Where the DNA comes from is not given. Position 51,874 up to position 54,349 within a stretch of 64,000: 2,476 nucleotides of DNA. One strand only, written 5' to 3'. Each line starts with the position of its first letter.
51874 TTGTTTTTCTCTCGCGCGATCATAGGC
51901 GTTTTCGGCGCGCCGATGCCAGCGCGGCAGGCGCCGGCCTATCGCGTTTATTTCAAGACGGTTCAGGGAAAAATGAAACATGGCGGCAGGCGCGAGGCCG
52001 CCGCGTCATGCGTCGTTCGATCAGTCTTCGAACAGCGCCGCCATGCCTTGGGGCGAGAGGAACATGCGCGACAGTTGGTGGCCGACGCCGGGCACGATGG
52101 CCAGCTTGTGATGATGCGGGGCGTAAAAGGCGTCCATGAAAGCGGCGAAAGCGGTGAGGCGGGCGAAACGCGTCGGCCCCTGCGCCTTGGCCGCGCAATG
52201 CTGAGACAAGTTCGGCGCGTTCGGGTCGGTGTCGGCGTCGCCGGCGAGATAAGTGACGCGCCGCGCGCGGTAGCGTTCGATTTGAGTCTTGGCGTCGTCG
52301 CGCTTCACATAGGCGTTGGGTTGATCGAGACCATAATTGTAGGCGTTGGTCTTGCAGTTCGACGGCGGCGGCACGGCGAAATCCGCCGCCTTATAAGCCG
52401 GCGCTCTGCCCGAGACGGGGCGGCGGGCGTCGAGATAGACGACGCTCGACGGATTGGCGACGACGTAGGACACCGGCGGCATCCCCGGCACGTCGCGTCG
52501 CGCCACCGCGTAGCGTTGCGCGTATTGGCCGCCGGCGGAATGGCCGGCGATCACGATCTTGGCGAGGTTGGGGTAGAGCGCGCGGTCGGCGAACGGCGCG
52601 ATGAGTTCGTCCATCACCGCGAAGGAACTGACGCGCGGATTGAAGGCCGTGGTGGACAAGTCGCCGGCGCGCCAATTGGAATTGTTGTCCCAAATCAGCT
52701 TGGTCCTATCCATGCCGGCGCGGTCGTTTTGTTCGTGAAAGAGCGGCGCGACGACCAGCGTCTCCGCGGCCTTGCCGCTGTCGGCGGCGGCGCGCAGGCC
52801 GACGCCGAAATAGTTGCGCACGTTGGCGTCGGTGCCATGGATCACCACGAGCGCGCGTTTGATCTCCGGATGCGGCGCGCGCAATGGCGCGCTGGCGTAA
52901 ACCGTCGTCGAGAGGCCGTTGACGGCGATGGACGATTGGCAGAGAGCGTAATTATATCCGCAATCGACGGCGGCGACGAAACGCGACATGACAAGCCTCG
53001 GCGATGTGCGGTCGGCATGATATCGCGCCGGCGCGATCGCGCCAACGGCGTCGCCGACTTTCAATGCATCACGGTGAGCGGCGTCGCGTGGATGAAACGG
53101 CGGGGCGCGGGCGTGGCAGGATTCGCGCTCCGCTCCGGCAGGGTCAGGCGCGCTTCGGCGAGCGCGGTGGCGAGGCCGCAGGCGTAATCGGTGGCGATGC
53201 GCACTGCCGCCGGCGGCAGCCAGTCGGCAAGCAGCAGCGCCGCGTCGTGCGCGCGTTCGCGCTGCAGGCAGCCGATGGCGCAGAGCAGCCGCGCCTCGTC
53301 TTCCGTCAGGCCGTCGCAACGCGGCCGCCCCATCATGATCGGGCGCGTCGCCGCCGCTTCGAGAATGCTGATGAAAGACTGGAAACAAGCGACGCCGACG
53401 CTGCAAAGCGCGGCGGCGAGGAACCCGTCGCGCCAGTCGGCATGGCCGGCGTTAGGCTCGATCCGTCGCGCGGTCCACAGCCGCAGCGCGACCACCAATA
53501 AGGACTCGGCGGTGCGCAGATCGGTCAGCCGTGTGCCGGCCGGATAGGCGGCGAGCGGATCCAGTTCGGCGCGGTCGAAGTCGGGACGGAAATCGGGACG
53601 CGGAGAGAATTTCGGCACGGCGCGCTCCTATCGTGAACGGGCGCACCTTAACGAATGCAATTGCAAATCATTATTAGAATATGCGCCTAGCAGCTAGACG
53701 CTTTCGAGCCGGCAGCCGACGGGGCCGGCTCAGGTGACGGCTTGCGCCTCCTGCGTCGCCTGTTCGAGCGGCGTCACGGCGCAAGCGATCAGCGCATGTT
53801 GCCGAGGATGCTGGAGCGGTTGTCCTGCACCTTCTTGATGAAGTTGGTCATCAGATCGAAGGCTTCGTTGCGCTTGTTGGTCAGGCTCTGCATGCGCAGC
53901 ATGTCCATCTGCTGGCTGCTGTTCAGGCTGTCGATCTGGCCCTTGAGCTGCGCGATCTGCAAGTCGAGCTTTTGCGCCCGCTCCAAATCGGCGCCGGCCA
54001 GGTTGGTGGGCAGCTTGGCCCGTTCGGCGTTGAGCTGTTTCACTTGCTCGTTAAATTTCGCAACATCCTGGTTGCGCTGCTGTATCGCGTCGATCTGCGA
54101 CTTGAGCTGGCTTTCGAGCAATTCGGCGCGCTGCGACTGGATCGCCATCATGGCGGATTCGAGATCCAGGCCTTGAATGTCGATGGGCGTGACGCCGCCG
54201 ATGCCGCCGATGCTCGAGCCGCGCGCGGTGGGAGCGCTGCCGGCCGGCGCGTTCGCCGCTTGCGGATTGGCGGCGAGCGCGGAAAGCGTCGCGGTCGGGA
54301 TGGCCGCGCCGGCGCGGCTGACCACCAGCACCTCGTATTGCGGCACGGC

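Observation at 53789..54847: Orphan Sec-exported fusion of DM9 lectin-like repeats with a Bsp22-like T3SS tip-filament domain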

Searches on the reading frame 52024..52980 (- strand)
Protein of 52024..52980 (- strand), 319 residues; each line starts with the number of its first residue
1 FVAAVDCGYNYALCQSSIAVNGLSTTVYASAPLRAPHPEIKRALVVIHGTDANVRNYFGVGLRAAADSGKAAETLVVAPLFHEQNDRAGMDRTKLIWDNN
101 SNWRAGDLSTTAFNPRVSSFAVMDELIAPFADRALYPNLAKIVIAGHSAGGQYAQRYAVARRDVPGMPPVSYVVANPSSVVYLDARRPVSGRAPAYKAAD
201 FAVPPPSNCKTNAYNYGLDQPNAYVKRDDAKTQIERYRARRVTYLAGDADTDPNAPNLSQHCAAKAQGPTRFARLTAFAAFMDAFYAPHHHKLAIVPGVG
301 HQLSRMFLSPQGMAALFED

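Call 62: search_protein_families(library=pfam, proteins=[window:52024-52980:-], max_evalue=0.01)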
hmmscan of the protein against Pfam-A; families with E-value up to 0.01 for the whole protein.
window:52024-52980:- (319 aa): 2 families
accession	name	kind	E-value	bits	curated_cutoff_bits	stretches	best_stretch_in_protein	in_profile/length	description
PF12697.13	Abhydrolase_6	-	6.3e-05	24.2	26.3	1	45-315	2-216/217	Alpha/beta hydrolase family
PF07859.19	Abhydrolase_3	-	0.0057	16.9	25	0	137-186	68-113/210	alpha/beta hydrolase fold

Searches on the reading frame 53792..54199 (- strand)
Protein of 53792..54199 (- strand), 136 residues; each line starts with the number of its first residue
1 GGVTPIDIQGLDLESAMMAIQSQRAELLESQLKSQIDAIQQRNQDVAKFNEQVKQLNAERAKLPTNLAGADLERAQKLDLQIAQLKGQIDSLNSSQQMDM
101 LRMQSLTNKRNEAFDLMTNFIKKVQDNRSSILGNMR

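Call 52: predict_structure(alignment_id=A4)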
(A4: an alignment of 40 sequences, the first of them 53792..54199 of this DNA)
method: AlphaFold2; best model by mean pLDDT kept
length: 136 residues; sequences in the alignment: 40
mean_pLDDT: 80.6   pTM: 0.56
mean pLDDT of the five models: 80.6, 80.6, 79.5, 78.7, 73.8
residues with pLDDT >= 90: 45; 70-90: 63; 50-70: 19; < 50: 9
segments of 3 or more residues with pLDDT < 50: 1-3
pLDDT, mean of each block of 10 residues (from residue 1): 48 63 79 86 93 95 91 94 95 87 83 78 70 56
secondary structure, 60 per line:
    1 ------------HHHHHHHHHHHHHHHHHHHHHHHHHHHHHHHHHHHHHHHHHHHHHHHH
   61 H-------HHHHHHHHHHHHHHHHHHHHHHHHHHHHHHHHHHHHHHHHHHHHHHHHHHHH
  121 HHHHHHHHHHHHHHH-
elements in order: H13-61 H69-135

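Call 55: fold_search(model_id=the predicted structure, library=pdb)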
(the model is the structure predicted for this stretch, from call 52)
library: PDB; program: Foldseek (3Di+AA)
matches with E <= 10: 811; with E <= 0.001: 0
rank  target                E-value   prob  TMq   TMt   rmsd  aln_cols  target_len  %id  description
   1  4ilo_A                4.4e-02  0.98  0.44  0.29   5.2       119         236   13  2.12A resolution structure of CT398 from Chlamydia trachomatis (released 2014-01-01)
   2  5wkq_B                7.6e-02  1.00  0.74  0.64   1.5       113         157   13  2.10 A resolution structure of IpaB (residues 74-242) from Shigella flexneri (released 2018-05-16)
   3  9fqr_EU               8.6e-02  1.00  0.60  0.51   5.6       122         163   16  96-nm repeat of axonemal doublet microtubules from bovine sperm (released 2025-03-26)
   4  3na7                  8.6e-02  0.85  0.38  0.23  11.1       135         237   14  2.2 Angstrom Structure of the HP0958 Protein from Helicobacter pylori CCUG 17874 (released 2010-09-22)
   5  5wkq_A                1.0e-01  1.00  0.75  0.62   1.4       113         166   13  2.10 A resolution structure of IpaB (residues 74-242) from Shigella flexneri (released 2018-05-16)
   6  8i7r_D5               1.1e-01  1.00  0.62  0.65   5.5       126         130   14  In situ structure of axonemal doublet microtubules in mouse sperm with 48-nm repeat (released 2023-10-11)
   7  5y06                  1.3e-01  0.96  0.51  0.32   5.4       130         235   14  Structural characterization of msmeg_4306 from Mycobacterium smegmatis (released 2018-05-02)
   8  8otz_EQ               1.4e-01  1.00  0.63  0.49   4.9       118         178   12  48-nm repeat of the native axonemal doublet microtubule from bovine sperm (released 2023-11-22)
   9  6zvr_DB               1.6e-01  0.90  0.44  0.39   6.3       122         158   17  C11 symmetry: Bacterial Vipp1 and PspA are members of the ancient ESCRT-III membrane-remodeling superfamily. (released 2021-08-04)
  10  2zdi_B                1.7e-01  0.82  0.38  0.45   7.0       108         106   17  Crystal structure of Prefoldin from Pyrococcus horikoshii OT3 (released 2008-02-05)
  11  8i7o_D4               1.9e-01  0.99  0.62  0.63   5.7       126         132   13  In situ structure of axonemal doublet microtubules in mouse sperm with 16-nm repeat (released 2023-10-11)
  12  8iyj_T5               2.0e-01  1.00  0.61  0.70   5.0       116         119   12  Cryo-EM structure of the 48-nm repeat doublet microtubule from mouse sperm (released 2023-07-05)
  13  5j9w_H                2.0e-01  0.99  0.57  0.64   3.9       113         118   12  Crystal structure of the NuA4 core complex (released 2016-10-26)
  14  2y3a_B                2.0e-01  0.84  0.41  0.27   6.1       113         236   14  Crystal structure of p110beta in complex with icSH2 of p85beta and the drug GDC-0941 (released 2011-03-16)
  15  9fqr_F0               2.2e-01  0.80  0.39  0.33   5.9       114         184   12  96-nm repeat of axonemal doublet microtubules from bovine sperm (released 2025-03-26)
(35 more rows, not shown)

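Call 56: search_protein_families(library=pfam, alignment_id=A4, max_evalue=5)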
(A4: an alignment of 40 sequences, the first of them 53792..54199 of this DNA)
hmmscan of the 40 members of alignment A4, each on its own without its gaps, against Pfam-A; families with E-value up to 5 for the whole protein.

A. member 1, window:53792-54199:- (136 aa): 20 families
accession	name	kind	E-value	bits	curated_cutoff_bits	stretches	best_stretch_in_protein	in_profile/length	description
PF24922.1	ACBP4_C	-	0.0043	17.7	31.2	1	21-109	8-96/105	Acyl-CoA-binding domain-containing protein 4-6, C-terminal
PF04513.17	Baculo_PEP_C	-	0.015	15.8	38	1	9-95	14-100/140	Baculovirus polyhedron envelope protein, PEP, C terminus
PF13747.11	DUF4164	-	0.026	15.4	27.2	1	31-75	19-63/89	Domain of unknown function (DUF4164)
PF09392.15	T3SS_needle_F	-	0.034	14.8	29.4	1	84-135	18-71/71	Type III secretion needle MxiH, YscF, SsaG, EprI, PscF, EscF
PF10146.14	zf-C4H2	-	0.055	14.4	34.5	1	11-115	26-120/240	Zinc finger-containing protein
PF12059.13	DUF3540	-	0.057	13.8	27.9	1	8-62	113-167/199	Protein of unknown function (DUF3540)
PF10398.14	DUF2443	-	0.084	13.4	25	1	73-96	50-73/79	Protein of unknown function (DUF2443)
PF04977.20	DivIC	-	0.085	13.1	28.9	2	31-63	11-43/80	Septum formation initiator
PF22299.1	BRISC_FAM175B_helical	-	0.15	12.2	27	1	14-58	21-60/62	BRISC complex subunit FAM175B, helical domain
PF10805.13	DUF2730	-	0.17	12.5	24.9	2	40-102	36-90/102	Protein of unknown function (DUF2730)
PF17675.6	APG6_N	-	0.21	12.5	45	1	31-111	34-112/132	Apg6 coiled-coil region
PF14362.11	DUF4407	-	0.26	11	31.3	1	27-131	131-236/297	Domain of unknown function (DUF4407)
PF05504.16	Spore_GerAC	-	0.27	11.8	23.6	1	14-57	92-135/167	Spore germination B3/ GerAC like, C-terminal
PF22610.1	CovS-like_HAMP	-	0.77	10.2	27.4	1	49-59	7-17/57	Histidine kinase, HAMP domain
PF01519.22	DUF16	-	0.78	10.7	40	1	23-63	34-74/104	Protein of unknown function DUF16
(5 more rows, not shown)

B. families by the number of members that match (of 40 scanned): 178 families (the first 25 are shown)
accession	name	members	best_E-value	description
PF09392.15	T3SS_needle_F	34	7.6e-06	Type III secretion needle MxiH, YscF, SsaG, EprI, PscF, EscF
PF02465.23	FliD_N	13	0.0043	Flagellar hook-associated protein 2 N-terminus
PF13094.11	CENP-Q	12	0.033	CENP-Q, a CENPA-CAD centromere complex subunit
PF01519.22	DUF16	9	0.02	Protein of unknown function DUF16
PF10186.14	ATG14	8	0.041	Vacuolar sorting 38 and autophagy-related subunit 14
PF05377.16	FlaC_arch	5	0.0052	Flagella accessory protein C (FlaC)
PF04977.20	DivIC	5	0.0082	Septum formation initiator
PF13343.11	SBP_bac_6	5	0.031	Bacterial extracellular solute-binding protein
PF17871.7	AAA_lid_9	5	0.046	AAA lid domain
PF10046.14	BLOC1_2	5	0.13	Biogenesis of lysosome-related organelles complex-1 subunit 2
PF07889.17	DUF1664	5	0.16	Protein of unknown function (DUF1664)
PF16515.11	HIP1_clath_bdg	5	0.29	Clathrin-binding domain of Huntingtin-interacting protein 1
PF25764.1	KIF21A_4th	4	0.00021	KIF21A-like domain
PF04513.17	Baculo_PEP_C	4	0.00025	Baculovirus polyhedron envelope protein, PEP, C terminus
PF24922.1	ACBP4_C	4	0.0043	Acyl-CoA-binding domain-containing protein 4-6, C-terminal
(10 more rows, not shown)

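Call 63: search_protein_representatives(alignment_id=A4)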
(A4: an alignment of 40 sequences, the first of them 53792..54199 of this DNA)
Query: 40 sequences, 195 profile positions. Proteins with E-value up to 0.001 (for the whole library): 1631; up to 1e-10: 761; up to 1e-30: 284. The best 150 are listed.
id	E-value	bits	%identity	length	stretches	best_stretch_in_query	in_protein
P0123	9.4e-72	257.8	-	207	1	1-195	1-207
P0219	3.2e-70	252.8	-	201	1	7-195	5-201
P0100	1.5e-69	250.6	-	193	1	3-195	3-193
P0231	2.4e-69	250.0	-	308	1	5-195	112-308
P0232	2.3e-68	246.8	-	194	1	1-195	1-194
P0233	7.7e-68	245.1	-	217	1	5-195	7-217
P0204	9.1e-68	244.8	-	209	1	8-195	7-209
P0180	1.1e-67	244.6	-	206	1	6-195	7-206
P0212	1.2e-66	241.1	-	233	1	5-195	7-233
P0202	1.5e-65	237.6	-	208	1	1-195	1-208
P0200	3.5e-65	236.4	-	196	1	6-195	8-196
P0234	4.4e-65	236.1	-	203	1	1-195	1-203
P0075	4.7e-65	236.0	-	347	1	10-195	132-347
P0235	9.5e-65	235.0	-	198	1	3-195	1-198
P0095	9.9e-65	234.9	-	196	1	6-195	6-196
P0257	5.9e-57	209.6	-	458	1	8-195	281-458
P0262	5.7e-56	206.3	-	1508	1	5-195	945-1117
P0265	7.1e-56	206.0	-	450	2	130-195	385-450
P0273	5.3e-55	203.2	-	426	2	87-195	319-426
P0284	3.1e-54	200.7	-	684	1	8-195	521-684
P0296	4.7e-53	196.8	-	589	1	9-195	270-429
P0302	1.3e-52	195.4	-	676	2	128-195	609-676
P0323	2.6e-50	187.9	-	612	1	5-195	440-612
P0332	1.2e-49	185.7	-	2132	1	10-195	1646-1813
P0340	5.1e-49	183.7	-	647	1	4-195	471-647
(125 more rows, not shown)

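Call 64: search_protein_families(library=pfam, proteins=[P0257, P0262, P0265, P0273, P0284, P0296, P0302, P0323, P0332, P0340], max_evalue=0.0001)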
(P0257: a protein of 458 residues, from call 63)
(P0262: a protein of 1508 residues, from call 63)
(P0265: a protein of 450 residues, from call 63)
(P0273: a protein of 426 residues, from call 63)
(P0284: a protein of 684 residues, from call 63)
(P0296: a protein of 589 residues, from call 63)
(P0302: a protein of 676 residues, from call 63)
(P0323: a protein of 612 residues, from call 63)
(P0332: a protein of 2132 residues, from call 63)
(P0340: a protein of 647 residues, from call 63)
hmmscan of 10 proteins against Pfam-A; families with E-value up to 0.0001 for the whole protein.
P0257 (458 aa): 5 families
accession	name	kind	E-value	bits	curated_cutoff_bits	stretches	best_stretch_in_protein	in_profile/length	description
PF13620.12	CarboxypepD_reg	-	7.6e-26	90.7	32.3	2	85-152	2-73/82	Carboxypeptidase regulatory-like domain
PF13715.12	CarbopepD_reg_2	-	4.5e-12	46.3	32.2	1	85-150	1-66/88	CarboxypepD_reg-like domain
PF14686.12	fn3_3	-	6.2e-10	39.2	24.4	0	114-148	31-67/75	Polysaccharide lyase family 4, domain II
PF17802.7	SpaA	-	4.2e-07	30.5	23.1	0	89-133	7-57/91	Prealbumin-like fold domain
PF17210.9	SdrD_B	-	4.7e-07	30.4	29.7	0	2-52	17-68/112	SdrD B-like domain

P0262 (1508 aa): 3 families
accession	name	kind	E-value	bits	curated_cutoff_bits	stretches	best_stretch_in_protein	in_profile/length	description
PF05860.19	TPS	-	3e-33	116.2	33.5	1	68-298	4-228/252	TPS secretion domain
PF18657.6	YDG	-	1.3e-15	57.9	25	1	844-916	6-81/85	YDG domain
PF13018.11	ESPR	-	3.7e-11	43.7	25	1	1-41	1-41/50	Extended Signal Peptide of Type V secretion system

P0265 (450 aa): 1 family
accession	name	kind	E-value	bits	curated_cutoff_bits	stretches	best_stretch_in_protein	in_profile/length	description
PF01436.27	NHL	-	3.2e-11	43.1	20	1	103-129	1-28/28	NHL repeat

P0273 (426 aa): 0 families

P0284 (684 aa): 0 families

P0296 (589 aa): 0 families

P0302 (676 aa): 0 families

P0323 (612 aa): 2 families
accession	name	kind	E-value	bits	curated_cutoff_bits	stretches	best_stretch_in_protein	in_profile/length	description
PF13458.12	Peripla_BP_6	-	5.3e-15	56.4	31.7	1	52-377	7-324/343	Periplasmic binding protein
PF01094.35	ANF_receptor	-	2.6e-06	27.1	25.4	1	117-271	51-198/353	Receptor family ligand binding region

P0332 (2132 aa): 5 families
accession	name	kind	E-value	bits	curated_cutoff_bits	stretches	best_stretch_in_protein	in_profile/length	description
PF18657.6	YDG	-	6e-133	433.9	25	9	1279-1353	7-83/85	YDG domain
PF05860.19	TPS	-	3.5e-31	109.5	33.5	1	68-311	4-241/252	TPS secretion domain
PF13018.11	ESPR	-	8.6e-12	45.8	25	1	1-46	1-46/50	Extended Signal Peptide of Type V secretion system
PF13946.11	DUF4214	-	2.3e-10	40.8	23.2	1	1954-1997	14-58/72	Domain of unknown function (DUF4214)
PF05342.19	Peptidase_M26_N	-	4.3e-05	23.3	27.7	0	505-632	140-250/250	M26 IgA1-specific Metallo-endopeptidase N-terminal region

P0340 (647 aa): 0 families
